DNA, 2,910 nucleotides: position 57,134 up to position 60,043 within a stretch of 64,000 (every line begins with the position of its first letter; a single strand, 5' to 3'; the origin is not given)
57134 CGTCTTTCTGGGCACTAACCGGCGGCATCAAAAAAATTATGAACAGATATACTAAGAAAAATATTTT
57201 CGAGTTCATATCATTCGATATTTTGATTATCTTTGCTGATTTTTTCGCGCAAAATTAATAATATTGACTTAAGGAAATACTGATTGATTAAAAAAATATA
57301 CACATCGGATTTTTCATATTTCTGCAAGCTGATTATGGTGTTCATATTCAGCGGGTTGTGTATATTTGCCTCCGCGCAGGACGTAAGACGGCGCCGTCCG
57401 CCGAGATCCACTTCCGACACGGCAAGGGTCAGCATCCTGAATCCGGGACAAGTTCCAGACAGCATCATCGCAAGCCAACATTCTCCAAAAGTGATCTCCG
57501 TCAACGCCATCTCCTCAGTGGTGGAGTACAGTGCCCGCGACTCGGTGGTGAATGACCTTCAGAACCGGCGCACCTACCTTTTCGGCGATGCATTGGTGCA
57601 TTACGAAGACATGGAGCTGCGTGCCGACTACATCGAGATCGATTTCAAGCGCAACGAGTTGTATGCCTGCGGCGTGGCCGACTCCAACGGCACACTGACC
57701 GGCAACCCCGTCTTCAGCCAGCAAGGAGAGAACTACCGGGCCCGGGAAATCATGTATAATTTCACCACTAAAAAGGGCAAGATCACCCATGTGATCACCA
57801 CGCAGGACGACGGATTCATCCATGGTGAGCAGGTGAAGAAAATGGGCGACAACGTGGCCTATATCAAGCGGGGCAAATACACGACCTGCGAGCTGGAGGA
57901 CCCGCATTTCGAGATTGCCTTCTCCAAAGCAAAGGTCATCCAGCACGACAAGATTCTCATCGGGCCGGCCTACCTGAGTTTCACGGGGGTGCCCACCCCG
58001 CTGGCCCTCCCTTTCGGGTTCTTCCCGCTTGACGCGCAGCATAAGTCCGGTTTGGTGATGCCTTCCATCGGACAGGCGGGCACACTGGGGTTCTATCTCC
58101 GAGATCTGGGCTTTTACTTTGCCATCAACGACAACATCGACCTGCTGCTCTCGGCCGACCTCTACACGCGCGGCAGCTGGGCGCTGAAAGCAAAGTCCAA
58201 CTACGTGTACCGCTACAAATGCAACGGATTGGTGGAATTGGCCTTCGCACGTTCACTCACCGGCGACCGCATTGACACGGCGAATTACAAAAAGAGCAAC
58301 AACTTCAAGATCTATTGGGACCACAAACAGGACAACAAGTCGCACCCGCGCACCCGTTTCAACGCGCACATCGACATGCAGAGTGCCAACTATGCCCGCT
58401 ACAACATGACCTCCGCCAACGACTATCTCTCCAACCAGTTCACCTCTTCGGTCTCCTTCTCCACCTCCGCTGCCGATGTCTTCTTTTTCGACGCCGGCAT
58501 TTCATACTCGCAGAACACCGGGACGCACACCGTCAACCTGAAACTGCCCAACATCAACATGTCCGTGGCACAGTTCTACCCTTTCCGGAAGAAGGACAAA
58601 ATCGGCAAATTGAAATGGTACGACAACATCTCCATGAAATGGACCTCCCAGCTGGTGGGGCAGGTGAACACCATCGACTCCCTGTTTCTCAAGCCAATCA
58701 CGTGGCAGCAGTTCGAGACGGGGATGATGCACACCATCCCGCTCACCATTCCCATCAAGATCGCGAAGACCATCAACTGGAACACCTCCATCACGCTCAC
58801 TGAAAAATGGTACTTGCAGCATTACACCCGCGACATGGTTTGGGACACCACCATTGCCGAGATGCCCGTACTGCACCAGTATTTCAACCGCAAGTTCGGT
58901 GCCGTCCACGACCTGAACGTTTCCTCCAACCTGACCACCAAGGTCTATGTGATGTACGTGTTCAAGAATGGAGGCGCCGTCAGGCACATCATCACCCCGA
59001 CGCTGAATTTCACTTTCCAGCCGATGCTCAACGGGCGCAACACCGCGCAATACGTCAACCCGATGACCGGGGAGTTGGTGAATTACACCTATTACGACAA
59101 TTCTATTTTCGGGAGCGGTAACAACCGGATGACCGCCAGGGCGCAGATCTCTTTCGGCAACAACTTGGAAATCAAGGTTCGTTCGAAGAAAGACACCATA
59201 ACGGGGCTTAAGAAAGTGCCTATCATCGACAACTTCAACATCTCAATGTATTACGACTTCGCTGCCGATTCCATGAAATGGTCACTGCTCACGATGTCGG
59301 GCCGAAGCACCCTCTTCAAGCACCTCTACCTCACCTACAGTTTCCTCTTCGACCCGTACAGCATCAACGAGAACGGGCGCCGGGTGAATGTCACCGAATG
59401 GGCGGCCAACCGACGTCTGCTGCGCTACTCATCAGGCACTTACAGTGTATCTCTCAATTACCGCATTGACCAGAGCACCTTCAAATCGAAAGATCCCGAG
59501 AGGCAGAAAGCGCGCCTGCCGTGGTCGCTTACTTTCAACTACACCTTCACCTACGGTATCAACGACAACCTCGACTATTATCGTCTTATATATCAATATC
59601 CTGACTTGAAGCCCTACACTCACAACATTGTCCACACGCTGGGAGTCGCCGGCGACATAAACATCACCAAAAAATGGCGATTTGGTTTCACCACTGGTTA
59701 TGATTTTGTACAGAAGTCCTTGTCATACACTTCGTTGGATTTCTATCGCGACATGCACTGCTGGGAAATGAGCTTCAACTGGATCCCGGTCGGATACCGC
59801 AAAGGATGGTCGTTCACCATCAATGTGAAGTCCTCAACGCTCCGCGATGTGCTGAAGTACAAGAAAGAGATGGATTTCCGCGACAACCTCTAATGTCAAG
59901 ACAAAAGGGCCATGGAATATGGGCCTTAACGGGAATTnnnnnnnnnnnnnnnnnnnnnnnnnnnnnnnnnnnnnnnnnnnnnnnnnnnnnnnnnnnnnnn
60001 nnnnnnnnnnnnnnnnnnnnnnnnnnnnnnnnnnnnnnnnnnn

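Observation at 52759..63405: Candidate envelope-lipid biosynthesis and export system: ACP / LpxL-type acyltransferase / dehydratase / KS operon plus half-KS, with an MMPL-PlsC fusion, split around lptD-like and amidase genes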

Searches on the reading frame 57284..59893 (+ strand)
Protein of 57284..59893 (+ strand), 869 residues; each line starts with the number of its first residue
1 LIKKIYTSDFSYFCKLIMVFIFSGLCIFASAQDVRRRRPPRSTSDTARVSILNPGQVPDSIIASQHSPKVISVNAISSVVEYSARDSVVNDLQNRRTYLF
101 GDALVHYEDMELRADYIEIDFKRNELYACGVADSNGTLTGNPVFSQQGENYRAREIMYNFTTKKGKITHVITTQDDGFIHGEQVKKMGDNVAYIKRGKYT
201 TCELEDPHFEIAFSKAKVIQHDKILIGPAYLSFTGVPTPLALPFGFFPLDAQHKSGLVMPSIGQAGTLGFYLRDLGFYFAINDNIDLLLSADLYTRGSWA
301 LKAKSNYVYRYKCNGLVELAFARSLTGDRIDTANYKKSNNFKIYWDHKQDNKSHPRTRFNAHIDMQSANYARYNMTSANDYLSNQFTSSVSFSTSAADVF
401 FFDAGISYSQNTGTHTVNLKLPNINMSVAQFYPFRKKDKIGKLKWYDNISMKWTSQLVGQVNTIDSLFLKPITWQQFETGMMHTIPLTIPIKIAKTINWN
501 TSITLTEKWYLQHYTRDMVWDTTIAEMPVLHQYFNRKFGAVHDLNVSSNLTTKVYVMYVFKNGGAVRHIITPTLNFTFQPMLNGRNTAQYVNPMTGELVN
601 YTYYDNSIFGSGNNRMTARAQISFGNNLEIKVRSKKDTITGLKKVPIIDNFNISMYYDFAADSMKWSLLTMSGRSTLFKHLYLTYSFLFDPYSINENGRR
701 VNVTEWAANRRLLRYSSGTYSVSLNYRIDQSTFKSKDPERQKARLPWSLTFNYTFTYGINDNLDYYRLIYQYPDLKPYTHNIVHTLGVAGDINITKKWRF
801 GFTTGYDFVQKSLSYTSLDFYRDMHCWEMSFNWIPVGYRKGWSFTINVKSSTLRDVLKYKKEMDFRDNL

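Call 3: search_protein_families(library=pfam, proteins=[window:57284-59893:+], max_evalue=0.01)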
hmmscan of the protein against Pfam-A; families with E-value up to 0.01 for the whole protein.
window:57284-59893:+ (869 aa): 1 family
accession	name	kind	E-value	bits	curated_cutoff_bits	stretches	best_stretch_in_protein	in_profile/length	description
PF19838.5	LptD_2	-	2.9e-130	435.5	22.5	1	224-692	1-464/464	LptD protein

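Call 4: search_protein_families(library=ncbifam, proteins=[window:57284-59893:+], max_evalue=0.01)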
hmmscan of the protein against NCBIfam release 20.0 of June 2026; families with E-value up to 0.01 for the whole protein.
window:57284-59893:+ (869 aa): 0 families

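Call 43: find_related_loci(query=window:57284-59893:+, collection=metagenome_contigs, flank=10000)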
Query window:57284-59893:+ (869 aa) in metagenome_contigs; peptide patterns used: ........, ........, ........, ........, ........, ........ (x = any residue, [..] = any of these).
113 stretches matched a pattern; 77 encode a relative of the query (tblastn E <= 1e-3); 72 distinct loci.
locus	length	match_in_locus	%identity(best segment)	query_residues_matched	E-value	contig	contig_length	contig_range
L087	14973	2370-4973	88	1-869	0e+0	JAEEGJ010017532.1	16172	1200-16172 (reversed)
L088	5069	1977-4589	86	1-869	0e+0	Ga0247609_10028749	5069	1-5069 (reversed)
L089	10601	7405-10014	85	1-869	0e+0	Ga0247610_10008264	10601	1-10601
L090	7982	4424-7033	82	1-869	0e+0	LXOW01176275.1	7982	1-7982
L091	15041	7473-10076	82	1-867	0e+0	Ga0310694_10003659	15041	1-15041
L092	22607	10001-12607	81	1-869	0e+0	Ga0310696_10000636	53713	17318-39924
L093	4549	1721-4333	80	1-869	0e+0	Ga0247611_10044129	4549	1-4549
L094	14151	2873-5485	80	1-869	0e+0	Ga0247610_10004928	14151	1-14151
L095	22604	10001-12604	81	1-867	0e+0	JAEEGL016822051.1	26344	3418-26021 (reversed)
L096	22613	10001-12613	80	1-869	0e+0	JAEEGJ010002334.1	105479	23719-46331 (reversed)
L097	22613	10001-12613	80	1-869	0e+0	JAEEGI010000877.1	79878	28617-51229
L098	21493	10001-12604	79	1-869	0e+0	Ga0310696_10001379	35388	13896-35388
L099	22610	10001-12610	80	1-869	0e+0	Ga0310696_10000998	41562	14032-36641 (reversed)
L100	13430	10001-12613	79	1-869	0e+0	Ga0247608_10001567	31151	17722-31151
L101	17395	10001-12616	79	1-869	0e+0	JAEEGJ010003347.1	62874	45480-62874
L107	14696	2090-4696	79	1-869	0e+0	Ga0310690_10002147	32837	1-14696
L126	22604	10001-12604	88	1-869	0e+0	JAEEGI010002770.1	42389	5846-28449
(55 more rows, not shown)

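Call 44: list_cluster_members(proteins=[P0121, window:57284-59893:+, window:56001-57209:-])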
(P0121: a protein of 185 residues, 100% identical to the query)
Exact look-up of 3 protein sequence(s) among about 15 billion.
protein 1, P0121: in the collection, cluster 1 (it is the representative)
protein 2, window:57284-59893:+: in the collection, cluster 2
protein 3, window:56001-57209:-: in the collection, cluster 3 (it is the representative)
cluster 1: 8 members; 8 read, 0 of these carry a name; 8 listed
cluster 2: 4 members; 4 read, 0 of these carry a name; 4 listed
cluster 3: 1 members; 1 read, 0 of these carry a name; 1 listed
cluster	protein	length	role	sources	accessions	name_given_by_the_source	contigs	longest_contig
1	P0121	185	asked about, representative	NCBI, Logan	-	-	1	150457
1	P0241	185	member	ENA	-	-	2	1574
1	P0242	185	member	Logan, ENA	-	-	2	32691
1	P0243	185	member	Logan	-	-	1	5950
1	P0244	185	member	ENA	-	-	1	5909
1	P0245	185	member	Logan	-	-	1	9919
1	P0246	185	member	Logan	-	-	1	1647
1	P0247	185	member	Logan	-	-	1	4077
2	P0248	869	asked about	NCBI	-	-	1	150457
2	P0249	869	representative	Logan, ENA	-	-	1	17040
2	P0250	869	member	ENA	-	-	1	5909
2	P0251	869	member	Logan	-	-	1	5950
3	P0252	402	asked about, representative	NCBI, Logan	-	-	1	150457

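Call 47: search_protein_families(library=pfam, proteins=[L107:4731-6719:-, L107:6723-7388:-, L107:7682-8341:-, L107:11822-12763:+, L107:12825-14696:+, L126:13436-14728:-, L126:14790-15818:-, L126:4987-5484:-, L092:12770-15154:-, L092:15199-17517:-], max_evalue=0.001)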
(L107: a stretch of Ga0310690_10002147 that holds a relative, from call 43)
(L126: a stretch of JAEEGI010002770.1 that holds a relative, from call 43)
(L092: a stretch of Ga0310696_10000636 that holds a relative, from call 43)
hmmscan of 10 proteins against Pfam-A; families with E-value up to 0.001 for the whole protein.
L107:4731-6719:- (662 aa): 3 families
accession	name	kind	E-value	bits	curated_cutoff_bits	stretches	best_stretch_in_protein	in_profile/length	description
PF02806.24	Alpha-amylase_C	-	3e-18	66.4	21.2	1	573-660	4-94/95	Alpha amylase, C-terminal all-beta domain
PF00128.31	Alpha-amylase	-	9.5e-13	48.6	22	1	194-264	25-94/446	Alpha amylase, catalytic domain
PF02922.24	CBM_48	-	3.2e-06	27.8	22.4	1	53-129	2-80/83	Carbohydrate-binding module 48 (Isoamylase N-terminal domain)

L107:6723-7388:- (221 aa): 4 families
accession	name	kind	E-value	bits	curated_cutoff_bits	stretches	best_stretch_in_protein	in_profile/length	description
PF00702.32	Hydrolase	-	5.5e-21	76.3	26.4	1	19-202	1-191/191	haloacid dehalogenase-like hydrolase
PF13419.12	HAD_2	-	1.5e-14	55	23.8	1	22-205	1-175/178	Haloacid dehalogenase-like hydrolase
PF13242.12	Hydrolase_like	-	3.7e-08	33.6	22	1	164-205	4-45/75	HAD-hyrolase-like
PF12710.13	HAD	-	8.4e-06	26.8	27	1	22-130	1-106/189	haloacid dehalogenase-like hydrolase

L107:7682-8341:- (219 aa): 0 families

L107:11822-12763:+ (313 aa): 8 families
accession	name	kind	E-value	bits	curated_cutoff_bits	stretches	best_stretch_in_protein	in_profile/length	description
PF07992.20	Pyr_redox_2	-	6.8e-51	173.8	26.1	1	6-299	2-291/291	Pyridine nucleotide-disulphide oxidoreductase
PF13738.12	Pyr_redox_3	-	9.8e-20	71.4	30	1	80-282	101-305/305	Pyridine nucleotide-disulphide oxidoreductase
PF00070.33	Pyr_redox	-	2e-13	51.1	22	1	148-219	2-78/82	Pyridine nucleotide-disulphide oxidoreductase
PF03486.20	HI0933_like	-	1.1e-07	32.1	50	0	6-41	2-37/244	HI0933-like protein Rossmann domain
PF00890.30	FAD_binding_2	-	3.7e-06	26.8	20.4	0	8-42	3-38/414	FAD binding domain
PF01134.28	GIDA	-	2.3e-05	24.1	22.1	0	7-36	2-29/391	Glucose inhibited division protein A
PF01266.30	DAO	-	3.5e-05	23.9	27.9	0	64-120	152-209/353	FAD dependent oxidoreductase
PF12831.13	FAD_oxidored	-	0.00076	19.3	27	0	8-43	3-39/416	FAD dependent oxidoreductase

L107:12825-14696:+ (624 aa): 3 families
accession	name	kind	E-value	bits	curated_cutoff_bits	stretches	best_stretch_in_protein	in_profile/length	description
PF00041.27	fn3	-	9e-21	74.3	25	3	262-347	2-80/84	Fibronectin type III domain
PF25788.1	Ig_Rha78A_N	-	4.7e-08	33.7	27.4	0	217-257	62-102/105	Rha78A-like, N-terminal immunoglobulin domain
PF16656.11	Pur_ac_phosph_N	-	3.8e-07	31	30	1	263-351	1-92/93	Purple acid Phosphatase, N-terminal domain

L126:13436-14728:- (430 aa): 1 family
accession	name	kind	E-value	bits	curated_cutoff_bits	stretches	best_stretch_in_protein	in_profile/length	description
PF01554.23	MatE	-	3.8e-35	121.4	24.9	2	11-171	1-160/161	MatE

L126:14790-15818:- (342 aa): 2 families
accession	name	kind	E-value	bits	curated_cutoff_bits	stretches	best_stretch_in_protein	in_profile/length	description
PF07661.19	MORN_2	-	3.5e-26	88.6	29.6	0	58-76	3-21/22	MORN repeat variant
PF04397.21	LytTR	-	2.6e-05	24.8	22.6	1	240-305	6-70/98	LytTr DNA-binding domain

L126:4987-5484:- (165 aa): 1 family
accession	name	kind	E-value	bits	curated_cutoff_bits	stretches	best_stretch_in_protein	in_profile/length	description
PF01272.25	GreA_GreB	-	1.1e-22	80.2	26.9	1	92-164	3-75/77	Transcription elongation factor, GreA/GreB, C-term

L092:12770-15154:- (794 aa): 0 families

L092:15199-17517:- (772 aa): 20 families
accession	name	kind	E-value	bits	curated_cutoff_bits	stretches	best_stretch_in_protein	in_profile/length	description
PF13424.12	TPR_12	-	4.3e-98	322.1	30.1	7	512-586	2-76/77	Tetratricopeptide repeat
PF13374.12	TPR_10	-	5.2e-67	220.6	27.5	6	596-637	1-42/42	Tetratricopeptide repeat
PF24885.1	TPR_NPHP3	-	3.8e-39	134.9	100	3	596-708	98-210/239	Nephrocystin-3 TPR domain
PF00515.34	TPR_1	-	6e-36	121.2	27.8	3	639-670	1-32/34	Tetratricopeptide repeat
PF13181.12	TPR_8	-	1.4e-35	118.8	25.7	3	599-628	3-32/34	Tetratricopeptide repeat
PF07719.23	TPR_2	-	7.4e-30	101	27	1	598-627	2-31/34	Tetratricopeptide repeat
PF13176.12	TPR_7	-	6.9e-26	88.5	27.9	0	600-629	2-31/36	Tetratricopeptide repeat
PF13431.12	TPR_17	-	9e-16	57.2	24.4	0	705-736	3-34/34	Tetratricopeptide repeat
PF13414.12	TPR_11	-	8e-12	45.1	26.8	0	604-628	1-25/42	TPR repeat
PF17874.7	TPR_MalT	-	9e-12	45.3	45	1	522-708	10-188/336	MalT-like TPR region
PF13428.12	TPR_14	-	1.1e-11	44.7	23.5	0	600-626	4-30/44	Tetratricopeptide repeat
PF14559.12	TPR_19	-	4.2e-10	40.2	25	1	694-738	4-48/68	Tetratricopeptide repeat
PF23914.1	TPR_CcmH_CycH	-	2.5e-09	37.6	42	1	635-747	46-153/158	Cytochrome c-type biogenesis protein H TPR domain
PF12895.13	ANAPC3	-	3.5e-09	37.2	27.2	0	694-741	2-49/82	Anaphase-promoting complex, cyclosome, subunit 3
PF13432.12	TPR_16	-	2.9e-08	34.4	32.7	0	574-626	9-60/65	Tetratricopeptide repeat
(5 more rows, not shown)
